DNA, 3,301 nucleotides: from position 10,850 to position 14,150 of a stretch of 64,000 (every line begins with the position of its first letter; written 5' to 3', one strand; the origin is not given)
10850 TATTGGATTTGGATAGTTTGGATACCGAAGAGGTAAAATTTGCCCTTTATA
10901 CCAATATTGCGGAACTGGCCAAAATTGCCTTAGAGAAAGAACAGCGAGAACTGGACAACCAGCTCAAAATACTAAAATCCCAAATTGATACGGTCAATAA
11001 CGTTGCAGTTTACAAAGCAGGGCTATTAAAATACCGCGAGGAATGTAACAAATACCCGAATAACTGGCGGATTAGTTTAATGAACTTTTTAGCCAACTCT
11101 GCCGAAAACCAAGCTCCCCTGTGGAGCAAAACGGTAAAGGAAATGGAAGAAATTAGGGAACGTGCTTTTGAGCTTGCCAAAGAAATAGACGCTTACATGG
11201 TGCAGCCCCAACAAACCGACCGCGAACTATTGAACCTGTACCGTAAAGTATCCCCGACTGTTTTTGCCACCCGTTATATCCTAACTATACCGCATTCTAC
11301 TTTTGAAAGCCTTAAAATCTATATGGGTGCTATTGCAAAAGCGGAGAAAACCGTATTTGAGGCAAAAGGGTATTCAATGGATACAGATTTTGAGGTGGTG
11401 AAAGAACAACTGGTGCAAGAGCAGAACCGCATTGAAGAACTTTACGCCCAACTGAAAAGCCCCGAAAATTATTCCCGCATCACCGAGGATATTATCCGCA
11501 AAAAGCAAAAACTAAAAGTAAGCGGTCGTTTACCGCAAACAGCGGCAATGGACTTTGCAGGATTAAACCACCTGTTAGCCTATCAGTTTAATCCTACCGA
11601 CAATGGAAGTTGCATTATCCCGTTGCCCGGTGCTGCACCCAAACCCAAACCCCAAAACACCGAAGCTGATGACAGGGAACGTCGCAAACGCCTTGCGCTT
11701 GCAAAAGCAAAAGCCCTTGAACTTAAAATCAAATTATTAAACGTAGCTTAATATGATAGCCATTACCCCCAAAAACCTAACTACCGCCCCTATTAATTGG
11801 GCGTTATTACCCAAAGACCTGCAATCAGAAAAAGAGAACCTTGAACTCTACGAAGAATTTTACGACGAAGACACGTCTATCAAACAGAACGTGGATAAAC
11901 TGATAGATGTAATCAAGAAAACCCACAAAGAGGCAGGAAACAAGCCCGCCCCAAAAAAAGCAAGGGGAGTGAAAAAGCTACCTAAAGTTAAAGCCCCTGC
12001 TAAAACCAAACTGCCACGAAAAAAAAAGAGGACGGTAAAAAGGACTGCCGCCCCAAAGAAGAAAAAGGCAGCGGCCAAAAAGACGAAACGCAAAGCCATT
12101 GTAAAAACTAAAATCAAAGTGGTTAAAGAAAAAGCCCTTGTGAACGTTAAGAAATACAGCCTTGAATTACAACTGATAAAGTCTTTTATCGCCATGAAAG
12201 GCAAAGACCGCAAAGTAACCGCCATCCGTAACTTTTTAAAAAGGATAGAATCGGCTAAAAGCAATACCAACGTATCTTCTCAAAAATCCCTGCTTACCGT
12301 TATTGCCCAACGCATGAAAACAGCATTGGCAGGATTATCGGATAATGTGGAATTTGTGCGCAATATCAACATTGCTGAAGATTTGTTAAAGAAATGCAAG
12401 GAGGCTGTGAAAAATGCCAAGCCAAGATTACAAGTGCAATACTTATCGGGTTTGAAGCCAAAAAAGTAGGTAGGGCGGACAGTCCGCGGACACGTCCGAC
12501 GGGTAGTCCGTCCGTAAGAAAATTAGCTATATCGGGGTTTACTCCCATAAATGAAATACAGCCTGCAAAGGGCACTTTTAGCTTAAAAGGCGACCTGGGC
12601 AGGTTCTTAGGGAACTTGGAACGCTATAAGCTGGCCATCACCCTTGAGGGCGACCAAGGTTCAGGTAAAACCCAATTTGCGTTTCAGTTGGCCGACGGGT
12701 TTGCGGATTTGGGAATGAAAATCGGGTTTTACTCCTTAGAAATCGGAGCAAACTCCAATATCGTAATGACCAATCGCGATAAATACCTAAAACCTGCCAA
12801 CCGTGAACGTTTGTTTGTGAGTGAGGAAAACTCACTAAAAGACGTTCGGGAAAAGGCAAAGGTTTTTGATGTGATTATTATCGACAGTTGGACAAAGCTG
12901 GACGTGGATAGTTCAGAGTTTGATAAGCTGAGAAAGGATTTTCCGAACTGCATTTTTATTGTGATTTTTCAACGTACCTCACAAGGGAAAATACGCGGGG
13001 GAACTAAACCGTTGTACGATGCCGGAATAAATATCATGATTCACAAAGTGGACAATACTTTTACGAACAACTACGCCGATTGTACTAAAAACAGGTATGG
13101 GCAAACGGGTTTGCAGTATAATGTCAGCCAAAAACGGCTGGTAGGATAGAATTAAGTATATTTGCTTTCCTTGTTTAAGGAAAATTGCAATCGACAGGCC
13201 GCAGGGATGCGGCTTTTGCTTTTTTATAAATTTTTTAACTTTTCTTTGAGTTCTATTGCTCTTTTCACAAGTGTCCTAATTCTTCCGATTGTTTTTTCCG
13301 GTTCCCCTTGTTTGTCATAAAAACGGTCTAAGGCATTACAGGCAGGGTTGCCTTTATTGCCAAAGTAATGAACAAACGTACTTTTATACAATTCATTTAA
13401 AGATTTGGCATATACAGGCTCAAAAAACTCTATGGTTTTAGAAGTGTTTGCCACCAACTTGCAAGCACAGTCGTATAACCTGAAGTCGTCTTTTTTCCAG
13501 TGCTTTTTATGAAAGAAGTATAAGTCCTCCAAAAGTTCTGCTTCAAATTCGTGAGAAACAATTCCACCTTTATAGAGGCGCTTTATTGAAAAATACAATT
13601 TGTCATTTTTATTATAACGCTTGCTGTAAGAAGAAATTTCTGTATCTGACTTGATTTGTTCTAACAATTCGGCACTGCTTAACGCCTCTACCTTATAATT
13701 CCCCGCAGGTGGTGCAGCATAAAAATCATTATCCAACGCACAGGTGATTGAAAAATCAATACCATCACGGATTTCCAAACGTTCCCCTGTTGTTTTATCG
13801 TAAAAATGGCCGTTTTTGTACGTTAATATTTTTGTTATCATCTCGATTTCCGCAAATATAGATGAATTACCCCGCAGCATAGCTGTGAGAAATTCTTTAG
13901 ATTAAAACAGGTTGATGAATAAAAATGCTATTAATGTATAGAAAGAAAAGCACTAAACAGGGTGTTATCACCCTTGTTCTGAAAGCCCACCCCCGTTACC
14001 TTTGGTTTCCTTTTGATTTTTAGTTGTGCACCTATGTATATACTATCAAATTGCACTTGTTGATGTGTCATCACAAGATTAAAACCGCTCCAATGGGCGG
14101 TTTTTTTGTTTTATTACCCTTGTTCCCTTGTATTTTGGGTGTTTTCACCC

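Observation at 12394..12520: Candidate programmed -1 frameshift (A_AAA_AAG + GC-rich structure) fusing the lysine-rich protein to the RecA/DnaB-like ATPase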

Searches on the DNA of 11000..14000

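Call 35: search_rna_families(source=window, start=11000, end=14000, threshold=evalue, max_evalue=10)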
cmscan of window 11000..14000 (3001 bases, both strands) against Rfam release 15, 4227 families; matches with E-value up to 10: 2.
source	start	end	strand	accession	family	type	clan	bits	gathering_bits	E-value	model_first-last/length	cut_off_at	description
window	12925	12972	-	RF02066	STnc320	Gene; sRNA;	-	23.6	50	0.23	1-55/55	no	Salmonella enterica sRNA STnc320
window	13873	13956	+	RF00114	S15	Cis-reg; leader;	CL00121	15.6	39.5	2.2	7-91/117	no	Ribosomal S15 leader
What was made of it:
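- Tried and rejected: Rfam has no family at the site (call 35).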

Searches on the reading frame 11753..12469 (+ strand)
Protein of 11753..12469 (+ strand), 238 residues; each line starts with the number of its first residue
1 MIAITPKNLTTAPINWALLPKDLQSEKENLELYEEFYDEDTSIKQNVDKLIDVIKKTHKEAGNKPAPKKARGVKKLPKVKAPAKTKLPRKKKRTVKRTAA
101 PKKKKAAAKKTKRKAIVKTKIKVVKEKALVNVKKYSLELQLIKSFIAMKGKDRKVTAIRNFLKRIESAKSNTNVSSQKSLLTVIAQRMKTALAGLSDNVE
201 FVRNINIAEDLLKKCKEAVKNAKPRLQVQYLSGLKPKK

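Call 3: search_protein_families(library=pfam, proteins=[window:11753-12466:+], max_evalue=0.1)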
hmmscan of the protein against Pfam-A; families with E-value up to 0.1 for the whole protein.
window:11753-12466:+ (238 aa): 1 family
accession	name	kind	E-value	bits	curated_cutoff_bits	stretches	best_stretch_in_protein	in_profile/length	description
PF17452.7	YnfE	-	0.029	15.1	25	1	21-54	27-60/78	Uncharacterized YnfE-like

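Call 12: search_protein_families(library=ncbifam, proteins=[window:11753-12466:+], max_evalue=0.01)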
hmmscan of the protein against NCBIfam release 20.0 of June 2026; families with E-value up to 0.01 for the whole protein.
window:11753-12466:+ (238 aa): 0 families
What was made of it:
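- Closest known: Fused 'antirestriction protein' homologues of Aquimarina, Marivirga and Fulvivirga. Different: The 'antirestriction' label is an annotation that was not tested here, and no NCBIfam or Pfam model matches (calls 3, 12).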

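Call 16: find_encoding_contigs(protein=window:11753-12469:+, flank=3000, max_places=10)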
Protein window:11753-12469:+ (238 aa): 2 contigs read that carry it; 2 places shown.
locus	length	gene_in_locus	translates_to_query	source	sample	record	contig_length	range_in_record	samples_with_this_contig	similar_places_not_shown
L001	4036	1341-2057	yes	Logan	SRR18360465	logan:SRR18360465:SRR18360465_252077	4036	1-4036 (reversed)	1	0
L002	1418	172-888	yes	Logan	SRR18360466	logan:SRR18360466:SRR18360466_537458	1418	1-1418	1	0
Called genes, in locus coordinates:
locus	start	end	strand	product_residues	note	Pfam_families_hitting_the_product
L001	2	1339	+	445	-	?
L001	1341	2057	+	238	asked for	-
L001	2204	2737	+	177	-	-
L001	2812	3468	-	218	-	-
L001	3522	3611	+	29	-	-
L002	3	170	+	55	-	?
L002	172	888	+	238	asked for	-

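Call 41: find_homologous_proteins(query=window:11753-12466:+, max_evalue=0.001)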
Query window:11753-12466:+ (238 aa): 19 proteins with E <= 0.001 among 2845 candidates.
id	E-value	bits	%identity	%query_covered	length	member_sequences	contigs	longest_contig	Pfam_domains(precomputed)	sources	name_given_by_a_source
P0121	1.9e-137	474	100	100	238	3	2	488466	-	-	-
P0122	2.6e-87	310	70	100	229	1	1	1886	-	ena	-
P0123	9.5e-86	305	69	100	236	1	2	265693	-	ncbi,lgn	-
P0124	1.3e-79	285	66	100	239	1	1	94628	-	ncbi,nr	ncbi:MAG: hypothetical protein F9K23_16365 [Bacteroidetes bacterium]|nr:MAG: hypothetical protein F9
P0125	5.1e-79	283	64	100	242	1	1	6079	-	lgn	-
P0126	5.0e-75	270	63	99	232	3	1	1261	-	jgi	jgi:hypothetical protein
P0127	4.2e-74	267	61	100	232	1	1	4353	-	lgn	-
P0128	3.1e-69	251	62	99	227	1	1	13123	-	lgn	-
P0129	4.7e-67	244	59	100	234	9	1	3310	-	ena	-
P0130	2.9e-63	232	58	95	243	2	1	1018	-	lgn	-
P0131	2.0e-62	229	93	55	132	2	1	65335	-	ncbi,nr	ncbi:hypothetical protein QQ054_38550 [Oscillatoria amoena NRMC-F 0135]|nr:hypothetical protein [Osc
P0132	9.8e-61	223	55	100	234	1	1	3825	-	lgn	-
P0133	3.3e-56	209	56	95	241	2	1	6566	-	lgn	-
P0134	1.8e-44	170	49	95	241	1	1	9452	-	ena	-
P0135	1.6e-43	167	48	95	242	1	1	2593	-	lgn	-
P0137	4.3e-39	153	41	98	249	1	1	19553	-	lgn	-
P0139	9.5e-8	50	38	58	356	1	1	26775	-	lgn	-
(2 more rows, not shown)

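Call 44: find_encoding_contigs(protein=P0123, flank=2500, max_places=2)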
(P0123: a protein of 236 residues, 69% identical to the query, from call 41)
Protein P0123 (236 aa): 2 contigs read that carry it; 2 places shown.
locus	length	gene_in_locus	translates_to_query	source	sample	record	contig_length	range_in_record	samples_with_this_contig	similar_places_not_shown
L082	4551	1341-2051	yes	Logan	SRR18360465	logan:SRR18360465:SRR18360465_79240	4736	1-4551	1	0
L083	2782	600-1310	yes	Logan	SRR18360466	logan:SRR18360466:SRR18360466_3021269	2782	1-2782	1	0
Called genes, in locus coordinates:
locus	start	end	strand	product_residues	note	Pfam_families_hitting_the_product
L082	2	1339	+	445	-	?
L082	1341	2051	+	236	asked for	-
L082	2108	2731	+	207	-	-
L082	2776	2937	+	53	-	-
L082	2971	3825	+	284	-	-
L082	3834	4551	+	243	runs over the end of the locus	PF02586:SRAP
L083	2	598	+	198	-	?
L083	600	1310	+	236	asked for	-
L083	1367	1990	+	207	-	-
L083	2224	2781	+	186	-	?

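Call 45: find_encoding_contigs(protein=P0124, flank=2500, max_places=2)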
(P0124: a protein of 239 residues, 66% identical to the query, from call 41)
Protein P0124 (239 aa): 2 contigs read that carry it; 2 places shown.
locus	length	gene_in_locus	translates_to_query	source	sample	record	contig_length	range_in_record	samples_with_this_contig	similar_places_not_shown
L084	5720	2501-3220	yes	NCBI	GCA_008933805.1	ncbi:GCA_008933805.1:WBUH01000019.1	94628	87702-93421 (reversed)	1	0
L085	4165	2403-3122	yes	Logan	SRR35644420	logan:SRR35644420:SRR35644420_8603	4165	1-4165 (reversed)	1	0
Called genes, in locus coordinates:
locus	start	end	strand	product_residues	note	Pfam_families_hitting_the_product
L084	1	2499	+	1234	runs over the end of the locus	PF00176:SNF2-rel_dom, PF28555:Helicase_dom (weak), PF00271:Helicase_C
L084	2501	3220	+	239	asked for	-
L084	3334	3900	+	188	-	-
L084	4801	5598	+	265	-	-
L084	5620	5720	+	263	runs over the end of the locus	-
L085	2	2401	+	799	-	?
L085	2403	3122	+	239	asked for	-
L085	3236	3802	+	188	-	-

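Call 46: find_encoding_contigs(protein=P0128, flank=2500, max_places=2)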
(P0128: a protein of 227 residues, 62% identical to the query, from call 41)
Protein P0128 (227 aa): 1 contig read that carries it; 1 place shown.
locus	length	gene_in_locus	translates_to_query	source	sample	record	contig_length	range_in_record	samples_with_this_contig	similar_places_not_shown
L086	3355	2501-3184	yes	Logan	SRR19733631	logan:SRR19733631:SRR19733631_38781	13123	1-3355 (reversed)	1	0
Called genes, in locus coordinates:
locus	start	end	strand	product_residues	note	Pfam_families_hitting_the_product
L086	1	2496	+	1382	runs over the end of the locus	PF26972:DUF8306, PF00176:SNF2-rel_dom, PF28555:Helicase_dom, PF00271:Helicase_C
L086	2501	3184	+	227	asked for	-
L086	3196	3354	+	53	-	?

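Call 47: find_encoding_contigs(protein=P0134, flank=2500, max_places=2)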
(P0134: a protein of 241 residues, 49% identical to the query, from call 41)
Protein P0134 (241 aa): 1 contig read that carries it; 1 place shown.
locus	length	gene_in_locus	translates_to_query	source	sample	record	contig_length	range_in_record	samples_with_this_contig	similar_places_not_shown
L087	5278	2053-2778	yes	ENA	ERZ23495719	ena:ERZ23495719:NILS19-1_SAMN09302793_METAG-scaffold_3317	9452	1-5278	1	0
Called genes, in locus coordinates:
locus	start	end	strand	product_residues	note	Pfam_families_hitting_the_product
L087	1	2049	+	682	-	?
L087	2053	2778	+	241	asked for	-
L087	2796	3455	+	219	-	-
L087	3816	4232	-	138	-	-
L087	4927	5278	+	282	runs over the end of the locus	-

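Call 48: find_encoding_contigs(protein=P0137, flank=2500, max_places=2)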
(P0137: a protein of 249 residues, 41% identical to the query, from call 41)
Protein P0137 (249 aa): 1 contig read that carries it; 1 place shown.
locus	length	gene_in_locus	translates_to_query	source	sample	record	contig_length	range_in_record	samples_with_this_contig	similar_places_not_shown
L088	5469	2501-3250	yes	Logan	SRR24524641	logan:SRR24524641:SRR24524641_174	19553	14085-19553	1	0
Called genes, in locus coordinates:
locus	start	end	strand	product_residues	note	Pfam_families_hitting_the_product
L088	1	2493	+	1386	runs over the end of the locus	PF26972:DUF8306, PF00176:SNF2-rel_dom (weak), PF28555:Helicase_dom (weak), PF00271:Helicase_C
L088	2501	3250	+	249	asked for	-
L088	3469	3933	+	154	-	-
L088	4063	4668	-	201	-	-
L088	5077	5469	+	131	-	?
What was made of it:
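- Automated gene callers annotate a separate downstream gene in every relative (calls 16, 44-48). Called starts give products ranging from 154 to 219 aa (calls 44-48).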

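Call 49: find_encoding_contigs(protein=P0139, flank=2500, max_places=2)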
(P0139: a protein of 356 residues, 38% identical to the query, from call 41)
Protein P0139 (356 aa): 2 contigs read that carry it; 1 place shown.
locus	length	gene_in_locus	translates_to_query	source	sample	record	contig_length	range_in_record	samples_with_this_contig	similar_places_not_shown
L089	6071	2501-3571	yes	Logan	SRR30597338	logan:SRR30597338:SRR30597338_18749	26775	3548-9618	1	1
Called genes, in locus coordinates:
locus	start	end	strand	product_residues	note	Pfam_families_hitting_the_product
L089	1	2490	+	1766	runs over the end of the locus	PF04851:ResIII (weak), PF13872:AAA_34, PF13871:Helicase_C_4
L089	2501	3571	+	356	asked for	-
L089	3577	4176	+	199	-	PF13401:AAA_22 (weak)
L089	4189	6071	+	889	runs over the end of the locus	PF26696:PTL_trimer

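Call 63: search_protein_families(library=padloc, proteins=[window:11753-12466:+], max_evalue=0.001)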
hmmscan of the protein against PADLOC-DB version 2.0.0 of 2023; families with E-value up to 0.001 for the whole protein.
window:11753-12466:+ (238 aa): 0 families

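Call 64: search_protein_families(library=phrogs, proteins=[window:11753-12466:+], max_evalue=0.001)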
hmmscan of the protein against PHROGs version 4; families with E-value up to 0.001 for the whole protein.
window:11753-12466:+ (238 aa): 0 families

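Call 80: search_protein_representatives(alignment_id=A4)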
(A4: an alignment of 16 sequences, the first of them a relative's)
Query: 16 sequences, 237 profile positions. Proteins with E-value up to 0.001 (for the whole library): 226; up to 1e-10: 62; up to 1e-30: 7. The best 150 are listed.
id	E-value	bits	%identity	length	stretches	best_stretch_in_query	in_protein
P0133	6.5e-92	324.0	-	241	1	4-237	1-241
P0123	3.3e-86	305.3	-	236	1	1-237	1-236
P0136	3.2e-85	302.1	-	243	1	1-237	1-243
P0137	1.1e-81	290.5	-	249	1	1-235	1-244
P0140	5.4e-75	268.6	-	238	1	3-237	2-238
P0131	1.8e-59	217.7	-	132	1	107-237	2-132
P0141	6.2e-32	127.6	-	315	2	65-233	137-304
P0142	3.1e-30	122.1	-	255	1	1-237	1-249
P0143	1.5e-29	119.9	-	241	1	4-235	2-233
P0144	8.4e-28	114.1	-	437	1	4-236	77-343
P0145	1.4e-25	106.8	-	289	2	69-234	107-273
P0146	2.0e-24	103.0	-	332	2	66-235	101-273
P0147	5.1e-24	101.7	-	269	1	3-234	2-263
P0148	6.6e-22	94.8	-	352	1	36-234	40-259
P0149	2.2e-21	93.1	-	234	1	1-236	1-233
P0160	1.5e-19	87.1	-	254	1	19-237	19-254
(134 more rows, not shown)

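Call 82: find_encoding_contigs(protein=P0160, flank=1500, max_places=2)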
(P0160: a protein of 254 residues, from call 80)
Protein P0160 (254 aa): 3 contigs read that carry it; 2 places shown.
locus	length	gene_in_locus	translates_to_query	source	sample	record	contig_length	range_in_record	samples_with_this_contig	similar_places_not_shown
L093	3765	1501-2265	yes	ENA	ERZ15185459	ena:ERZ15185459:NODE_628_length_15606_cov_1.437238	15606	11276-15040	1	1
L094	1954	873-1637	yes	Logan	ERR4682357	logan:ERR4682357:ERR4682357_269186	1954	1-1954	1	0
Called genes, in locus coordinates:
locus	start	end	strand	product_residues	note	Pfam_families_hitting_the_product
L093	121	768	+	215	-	-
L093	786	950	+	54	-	-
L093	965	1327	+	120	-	-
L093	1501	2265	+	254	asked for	-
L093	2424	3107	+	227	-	-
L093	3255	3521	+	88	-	-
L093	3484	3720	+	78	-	-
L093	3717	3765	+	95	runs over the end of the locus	-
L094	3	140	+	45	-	?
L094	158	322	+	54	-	-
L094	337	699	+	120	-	-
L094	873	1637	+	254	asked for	-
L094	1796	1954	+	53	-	?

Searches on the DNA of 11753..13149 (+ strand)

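Call 14: search_dna_similar(query=window:11753-13149:+, collection=plasmids, mode=distant)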
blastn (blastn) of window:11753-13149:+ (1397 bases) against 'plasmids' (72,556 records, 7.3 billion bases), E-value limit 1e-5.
No match.

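Call 15: search_dna_similar(query=window:11753-13149:+, collection=phages, mode=distant)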
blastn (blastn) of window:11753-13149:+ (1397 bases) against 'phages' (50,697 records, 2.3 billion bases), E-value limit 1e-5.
No match.
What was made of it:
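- Tried and rejected: BLASTN of the locus against the plasmid and phage collections found no match (calls 14, 15).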
